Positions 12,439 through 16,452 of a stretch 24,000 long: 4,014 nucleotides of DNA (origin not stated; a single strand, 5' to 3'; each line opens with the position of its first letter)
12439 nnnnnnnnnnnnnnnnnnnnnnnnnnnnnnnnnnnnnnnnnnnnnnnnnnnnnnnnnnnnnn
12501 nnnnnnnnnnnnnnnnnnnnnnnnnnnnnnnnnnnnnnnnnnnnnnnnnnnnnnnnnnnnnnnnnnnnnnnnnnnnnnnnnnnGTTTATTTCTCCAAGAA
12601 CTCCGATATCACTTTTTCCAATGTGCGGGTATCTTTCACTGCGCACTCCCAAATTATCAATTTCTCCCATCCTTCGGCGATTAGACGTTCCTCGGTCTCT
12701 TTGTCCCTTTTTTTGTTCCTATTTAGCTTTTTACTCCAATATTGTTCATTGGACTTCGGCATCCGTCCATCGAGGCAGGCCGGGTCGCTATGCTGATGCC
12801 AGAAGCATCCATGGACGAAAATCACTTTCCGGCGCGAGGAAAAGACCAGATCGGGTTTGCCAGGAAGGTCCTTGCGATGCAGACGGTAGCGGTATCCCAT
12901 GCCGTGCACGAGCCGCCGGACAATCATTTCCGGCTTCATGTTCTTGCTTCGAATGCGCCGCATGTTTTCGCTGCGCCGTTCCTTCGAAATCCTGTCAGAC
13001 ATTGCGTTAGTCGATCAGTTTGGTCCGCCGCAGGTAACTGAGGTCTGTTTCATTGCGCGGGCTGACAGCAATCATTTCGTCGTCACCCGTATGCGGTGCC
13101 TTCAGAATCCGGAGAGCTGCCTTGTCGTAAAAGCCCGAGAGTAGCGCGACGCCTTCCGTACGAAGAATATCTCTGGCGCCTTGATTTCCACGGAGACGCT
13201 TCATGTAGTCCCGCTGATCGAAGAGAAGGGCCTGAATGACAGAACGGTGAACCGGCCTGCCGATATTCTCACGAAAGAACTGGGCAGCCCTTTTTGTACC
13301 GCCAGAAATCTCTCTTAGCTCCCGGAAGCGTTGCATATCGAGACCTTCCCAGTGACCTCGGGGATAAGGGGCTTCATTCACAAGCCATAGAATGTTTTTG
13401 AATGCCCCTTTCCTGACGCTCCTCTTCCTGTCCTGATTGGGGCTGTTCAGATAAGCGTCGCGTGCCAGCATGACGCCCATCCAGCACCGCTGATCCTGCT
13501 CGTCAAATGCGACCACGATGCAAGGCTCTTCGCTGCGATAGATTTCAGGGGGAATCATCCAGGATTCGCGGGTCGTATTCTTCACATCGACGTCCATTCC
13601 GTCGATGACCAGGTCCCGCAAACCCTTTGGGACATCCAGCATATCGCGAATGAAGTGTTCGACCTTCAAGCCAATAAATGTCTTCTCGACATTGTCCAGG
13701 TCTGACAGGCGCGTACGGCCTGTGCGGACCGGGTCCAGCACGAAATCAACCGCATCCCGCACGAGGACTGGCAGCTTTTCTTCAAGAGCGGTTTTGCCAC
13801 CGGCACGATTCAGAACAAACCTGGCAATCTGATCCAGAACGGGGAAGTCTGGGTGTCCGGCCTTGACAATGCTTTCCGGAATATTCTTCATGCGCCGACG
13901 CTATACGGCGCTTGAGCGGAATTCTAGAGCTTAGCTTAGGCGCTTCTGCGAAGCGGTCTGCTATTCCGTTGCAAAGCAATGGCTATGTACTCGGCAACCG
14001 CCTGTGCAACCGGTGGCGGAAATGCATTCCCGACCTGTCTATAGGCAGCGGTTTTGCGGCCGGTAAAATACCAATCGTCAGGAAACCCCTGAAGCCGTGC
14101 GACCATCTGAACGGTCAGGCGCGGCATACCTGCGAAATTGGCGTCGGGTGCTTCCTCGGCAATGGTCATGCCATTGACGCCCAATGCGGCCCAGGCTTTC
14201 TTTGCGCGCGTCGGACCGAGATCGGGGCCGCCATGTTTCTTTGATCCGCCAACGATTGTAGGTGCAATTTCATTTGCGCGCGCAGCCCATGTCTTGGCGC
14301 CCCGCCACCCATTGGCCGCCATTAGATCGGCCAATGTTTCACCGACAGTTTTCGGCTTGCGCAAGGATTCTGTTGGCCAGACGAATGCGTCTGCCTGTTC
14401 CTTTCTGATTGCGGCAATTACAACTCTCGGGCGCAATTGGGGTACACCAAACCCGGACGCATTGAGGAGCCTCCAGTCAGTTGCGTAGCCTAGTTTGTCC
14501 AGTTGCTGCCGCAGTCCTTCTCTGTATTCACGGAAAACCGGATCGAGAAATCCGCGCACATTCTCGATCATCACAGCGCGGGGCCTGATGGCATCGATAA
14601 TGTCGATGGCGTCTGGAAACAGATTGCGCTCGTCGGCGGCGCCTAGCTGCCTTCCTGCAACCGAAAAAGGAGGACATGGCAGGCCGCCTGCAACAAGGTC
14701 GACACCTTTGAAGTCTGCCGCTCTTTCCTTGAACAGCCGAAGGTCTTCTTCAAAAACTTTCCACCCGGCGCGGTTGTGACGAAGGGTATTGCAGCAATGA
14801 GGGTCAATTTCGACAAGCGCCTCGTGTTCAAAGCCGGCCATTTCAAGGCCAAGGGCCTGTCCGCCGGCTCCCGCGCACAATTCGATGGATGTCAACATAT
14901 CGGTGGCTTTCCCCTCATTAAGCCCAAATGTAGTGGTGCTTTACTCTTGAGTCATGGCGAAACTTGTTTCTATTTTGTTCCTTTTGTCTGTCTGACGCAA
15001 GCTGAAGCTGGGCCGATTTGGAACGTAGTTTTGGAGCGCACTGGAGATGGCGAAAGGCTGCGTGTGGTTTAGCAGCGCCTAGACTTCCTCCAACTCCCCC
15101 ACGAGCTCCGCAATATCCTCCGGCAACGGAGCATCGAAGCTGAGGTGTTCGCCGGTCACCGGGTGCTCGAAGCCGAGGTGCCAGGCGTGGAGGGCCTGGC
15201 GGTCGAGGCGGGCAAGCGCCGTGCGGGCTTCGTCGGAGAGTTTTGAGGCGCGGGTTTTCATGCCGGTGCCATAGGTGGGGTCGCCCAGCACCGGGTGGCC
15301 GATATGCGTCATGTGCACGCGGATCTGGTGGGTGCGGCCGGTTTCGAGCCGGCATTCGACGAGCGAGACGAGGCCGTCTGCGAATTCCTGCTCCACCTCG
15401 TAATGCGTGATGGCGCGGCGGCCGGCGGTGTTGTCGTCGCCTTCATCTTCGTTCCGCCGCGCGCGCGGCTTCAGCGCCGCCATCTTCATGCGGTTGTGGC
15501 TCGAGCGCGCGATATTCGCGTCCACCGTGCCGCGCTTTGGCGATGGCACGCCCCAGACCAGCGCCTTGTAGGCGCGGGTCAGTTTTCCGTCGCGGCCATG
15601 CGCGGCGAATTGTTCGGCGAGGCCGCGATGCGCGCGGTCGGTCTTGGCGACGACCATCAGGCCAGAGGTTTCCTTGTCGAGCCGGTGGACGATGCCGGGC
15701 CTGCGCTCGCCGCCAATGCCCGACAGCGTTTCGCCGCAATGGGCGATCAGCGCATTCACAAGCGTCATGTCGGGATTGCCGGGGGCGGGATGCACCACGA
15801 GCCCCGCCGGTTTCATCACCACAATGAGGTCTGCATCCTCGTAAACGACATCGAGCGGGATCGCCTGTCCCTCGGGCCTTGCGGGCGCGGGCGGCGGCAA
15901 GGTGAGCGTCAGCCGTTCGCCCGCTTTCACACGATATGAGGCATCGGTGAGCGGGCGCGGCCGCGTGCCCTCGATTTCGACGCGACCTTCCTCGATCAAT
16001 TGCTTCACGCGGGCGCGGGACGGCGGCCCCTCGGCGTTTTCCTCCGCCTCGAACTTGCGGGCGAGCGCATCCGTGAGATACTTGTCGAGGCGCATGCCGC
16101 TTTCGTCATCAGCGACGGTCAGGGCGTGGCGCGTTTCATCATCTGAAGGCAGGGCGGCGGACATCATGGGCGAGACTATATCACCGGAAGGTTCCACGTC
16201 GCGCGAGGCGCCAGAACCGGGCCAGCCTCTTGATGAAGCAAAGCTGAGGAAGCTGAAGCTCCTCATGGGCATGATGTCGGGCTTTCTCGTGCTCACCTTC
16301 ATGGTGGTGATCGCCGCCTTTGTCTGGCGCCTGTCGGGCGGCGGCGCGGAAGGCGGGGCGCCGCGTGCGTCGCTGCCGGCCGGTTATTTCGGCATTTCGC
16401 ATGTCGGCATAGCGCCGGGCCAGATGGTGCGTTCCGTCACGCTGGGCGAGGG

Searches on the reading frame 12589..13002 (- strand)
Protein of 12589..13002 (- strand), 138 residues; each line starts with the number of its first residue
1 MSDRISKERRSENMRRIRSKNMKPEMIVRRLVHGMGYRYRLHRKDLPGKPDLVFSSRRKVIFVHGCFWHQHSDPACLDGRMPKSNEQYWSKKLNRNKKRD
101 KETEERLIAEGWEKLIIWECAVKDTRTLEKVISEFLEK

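Call 3: search_protein_families(library=pfam, proteins=[window:12589-13002:-], max_evalue=1)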
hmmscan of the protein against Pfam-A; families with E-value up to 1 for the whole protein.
window:12589-13002:- (138 aa): 2 families
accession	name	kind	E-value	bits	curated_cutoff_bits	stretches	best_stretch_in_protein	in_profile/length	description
PF03852.21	Vsr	-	1.2e-29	102.4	27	1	3-72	2-71/74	DNA mismatch endonuclease Vsr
PF16406.10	DUF5014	-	0.19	12.6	30.2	1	78-120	11-53/90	Domain of unknown function (DUF5014)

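Call 4: search_protein_families(library=padloc, proteins=[window:12589-13002:-], max_evalue=1)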
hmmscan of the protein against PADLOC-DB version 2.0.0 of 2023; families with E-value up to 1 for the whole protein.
window:12589-13002:- (138 aa): 1 family
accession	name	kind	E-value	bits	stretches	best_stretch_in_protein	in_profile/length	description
PDLC03397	Vsr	-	2e-27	94.2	1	1-128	1-125/156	Type II nicking endonuclease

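Call 5: search_protein_families(library=ncbifam, proteins=[window:12589-13002:-], max_evalue=1)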
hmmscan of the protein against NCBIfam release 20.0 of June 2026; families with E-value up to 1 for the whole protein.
window:12589-13002:- (138 aa): 2 families
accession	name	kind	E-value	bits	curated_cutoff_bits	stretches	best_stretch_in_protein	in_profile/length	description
TIGR00632.1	vsr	subfamily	6e-45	152.4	97.85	1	1-121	1-119/119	DNA mismatch endonuclease Vsr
NF033158.1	Myrrcad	domain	0.047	13.2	33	1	34-46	24-36/36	MyrrCad domain-containing protein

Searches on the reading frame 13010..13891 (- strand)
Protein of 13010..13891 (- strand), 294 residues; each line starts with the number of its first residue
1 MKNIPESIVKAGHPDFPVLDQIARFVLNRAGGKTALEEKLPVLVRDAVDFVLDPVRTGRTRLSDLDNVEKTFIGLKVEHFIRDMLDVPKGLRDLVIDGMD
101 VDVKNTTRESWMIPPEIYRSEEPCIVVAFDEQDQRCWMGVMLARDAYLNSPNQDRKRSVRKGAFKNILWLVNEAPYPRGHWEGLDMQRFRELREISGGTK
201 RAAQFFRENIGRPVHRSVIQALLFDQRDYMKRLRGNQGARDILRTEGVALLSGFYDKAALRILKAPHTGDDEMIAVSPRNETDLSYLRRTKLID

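Call 3: search_protein_families(library=pfam, proteins=[window:13010-13891:-], max_evalue=1)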
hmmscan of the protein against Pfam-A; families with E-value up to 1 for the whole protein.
window:13010-13891:- (294 aa): 1 family
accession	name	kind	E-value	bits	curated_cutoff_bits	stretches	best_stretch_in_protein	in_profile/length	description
PF09126.16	NaeI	-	1.4e-40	139.8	25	1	40-269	17-249/288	Restriction endonuclease NaeI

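Call 4: search_protein_families(library=padloc, proteins=[window:13010-13891:-], max_evalue=1)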
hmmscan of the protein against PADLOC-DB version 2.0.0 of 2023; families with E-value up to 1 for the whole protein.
window:13010-13891:- (294 aa): 1 family
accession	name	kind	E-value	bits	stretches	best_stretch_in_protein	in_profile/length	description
PDLC03523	REase_II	-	1.5e-21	75.2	1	43-253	35-251/317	Type II restriction enzyme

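Call 5: search_protein_families(library=ncbifam, proteins=[window:13010-13891:-], max_evalue=1)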
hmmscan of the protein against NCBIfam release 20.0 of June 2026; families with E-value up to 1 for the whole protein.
window:13010-13891:- (294 aa): 0 families

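Call 72: find_related_loci(query=A4, collection=metagenome_contigs, flank=5000)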
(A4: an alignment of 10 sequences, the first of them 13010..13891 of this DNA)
Query A4 (294 aa) in metagenome_contigs; peptide patterns used: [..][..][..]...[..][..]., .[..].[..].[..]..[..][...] (x = any residue, [..] = any of these).
600 stretches matched a pattern (row limit reached: there are more); 499 encode a relative of the query (tblastn E <= 1e-3); the best 80 are kept; 80 distinct loci.
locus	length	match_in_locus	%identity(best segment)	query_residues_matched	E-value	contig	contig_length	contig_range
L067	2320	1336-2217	88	1-294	0e+0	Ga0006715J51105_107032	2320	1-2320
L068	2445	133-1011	60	1-294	6e-125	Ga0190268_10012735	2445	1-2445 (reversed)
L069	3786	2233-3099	60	4-293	8e-121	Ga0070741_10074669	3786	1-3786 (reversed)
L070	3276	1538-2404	58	5-293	6e-117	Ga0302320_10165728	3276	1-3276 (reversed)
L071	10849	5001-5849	58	13-294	4e-110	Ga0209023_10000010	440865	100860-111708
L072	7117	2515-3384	57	7-294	1e-106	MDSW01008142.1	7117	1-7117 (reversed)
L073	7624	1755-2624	57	7-294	1e-106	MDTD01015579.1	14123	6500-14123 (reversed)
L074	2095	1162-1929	62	4-256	2e-111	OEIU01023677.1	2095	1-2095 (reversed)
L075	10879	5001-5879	56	1-293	1e-105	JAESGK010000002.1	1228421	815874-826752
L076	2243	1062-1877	56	2-276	6e-110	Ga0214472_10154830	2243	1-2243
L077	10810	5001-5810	59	7-276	4e-105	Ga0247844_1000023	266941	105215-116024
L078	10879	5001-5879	56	1-293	1e-104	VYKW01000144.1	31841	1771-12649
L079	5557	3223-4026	58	13-280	2e-103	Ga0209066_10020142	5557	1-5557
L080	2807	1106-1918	58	7-277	6e-106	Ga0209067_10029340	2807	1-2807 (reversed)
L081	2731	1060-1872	58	7-277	4e-106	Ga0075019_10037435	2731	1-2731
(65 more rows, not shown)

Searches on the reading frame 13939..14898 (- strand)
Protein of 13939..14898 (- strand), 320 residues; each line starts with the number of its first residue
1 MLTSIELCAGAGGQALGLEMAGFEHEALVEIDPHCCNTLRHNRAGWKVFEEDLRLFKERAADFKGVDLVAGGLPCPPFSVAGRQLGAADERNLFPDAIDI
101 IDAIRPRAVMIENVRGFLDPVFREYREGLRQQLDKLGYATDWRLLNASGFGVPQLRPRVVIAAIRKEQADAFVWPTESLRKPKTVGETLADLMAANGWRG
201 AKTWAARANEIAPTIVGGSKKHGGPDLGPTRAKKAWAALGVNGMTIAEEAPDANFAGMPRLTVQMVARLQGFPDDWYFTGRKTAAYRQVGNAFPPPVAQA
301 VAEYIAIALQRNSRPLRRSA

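Call 3: search_protein_families(library=pfam, proteins=[window:13939-14898:-], max_evalue=1)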
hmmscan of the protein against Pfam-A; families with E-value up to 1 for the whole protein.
window:13939-14898:- (320 aa): 1 family
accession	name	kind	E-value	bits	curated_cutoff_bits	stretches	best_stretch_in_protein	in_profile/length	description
PF00145.23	DNA_methylase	-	7.7e-69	233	22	1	3-305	2-322/324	C-5 cytosine-specific DNA methylase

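Call 4: search_protein_families(library=padloc, proteins=[window:13939-14898:-], max_evalue=1)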
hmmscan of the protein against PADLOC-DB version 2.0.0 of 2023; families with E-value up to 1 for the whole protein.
window:13939-14898:- (320 aa): 63 families (the best 25 are shown)
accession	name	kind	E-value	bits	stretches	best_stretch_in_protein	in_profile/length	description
PDLC00029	DruM2|DruM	-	6.3e-145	480.6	1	2-313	5-315/329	DNA cytosine methylase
PDLC00032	DruM2|DruM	-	1.5e-131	437.6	1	2-316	4-327/424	DNA cytosine methylase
PDLC00026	DruM2|DruM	-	1e-127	424.3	1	2-313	5-322/336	DNA cytosine methylase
PDLC03304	MTase_II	-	1.5e-117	391.3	1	2-317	4-337/432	Type II methyltransferase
PDLC03307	MTase_II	-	7.1e-87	290.1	2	2-129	1-126/382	Type II methyltransferase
PDLC03378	MTase_II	-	7.6e-63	210.9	1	3-312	4-333/344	Type II methyltransferase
PDLC03234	MTase_II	-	5.1e-61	205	2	2-196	5-206/375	Type II methyltransferase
PDLC03272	MTase_II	-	1.9e-60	203.2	1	1-313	74-394/407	Type II methyltransferase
PDLC03326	MTase_II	-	1.5e-48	164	2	3-194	6-216/412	Type II methyltransferase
PDLC00033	DruM2|DruM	-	6.2e-43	145.5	2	2-169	22-194/368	DNA cytosine methylase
PDLC02649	DrmMII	-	1.1e-39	134.6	3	61-200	111-255/422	DrmMII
PDLC03237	MTase_II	-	2.5e-39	132.9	2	3-170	795-974/1036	Type II methyltransferase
PDLC03330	MTase_II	-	1.7e-38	130.6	1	5-303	102-420/430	Type II methyltransferase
PDLC02648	DrmMII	-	1.3e-36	124.4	2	3-193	23-257/468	DrmMII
PDLC02650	DrmMII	-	1.7e-36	124.1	3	2-119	9-138/435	DrmMII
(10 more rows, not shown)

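Call 5: search_protein_families(library=ncbifam, proteins=[window:13939-14898:-], max_evalue=1)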
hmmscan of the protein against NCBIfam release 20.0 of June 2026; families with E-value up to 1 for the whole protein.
window:13939-14898:- (320 aa): 2 families
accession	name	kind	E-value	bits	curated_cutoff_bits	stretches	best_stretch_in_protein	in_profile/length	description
TIGR00675.1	dcm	superfamily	1.2e-50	173.1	100.65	2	5-188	2-188/329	DNA (cytosine-5-)-methyltransferase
NF007772.0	PRK10458.1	subfamily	4.7e-07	28.7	710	2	67-139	171-253/472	DNA cytosine methylase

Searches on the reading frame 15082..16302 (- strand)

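Call 56: search_protein_families(library=pfam, proteins=[window:15082-16302:-], max_evalue=0.00001)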
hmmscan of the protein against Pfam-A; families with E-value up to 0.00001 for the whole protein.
window:15082-16302:- (407 aa): 1 family
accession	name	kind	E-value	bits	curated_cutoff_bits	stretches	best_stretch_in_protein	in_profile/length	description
PF00849.27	PseudoU_synth_2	-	9.4e-30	104.3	26.8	1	158-333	1-152/152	RNA pseudouridylate synthase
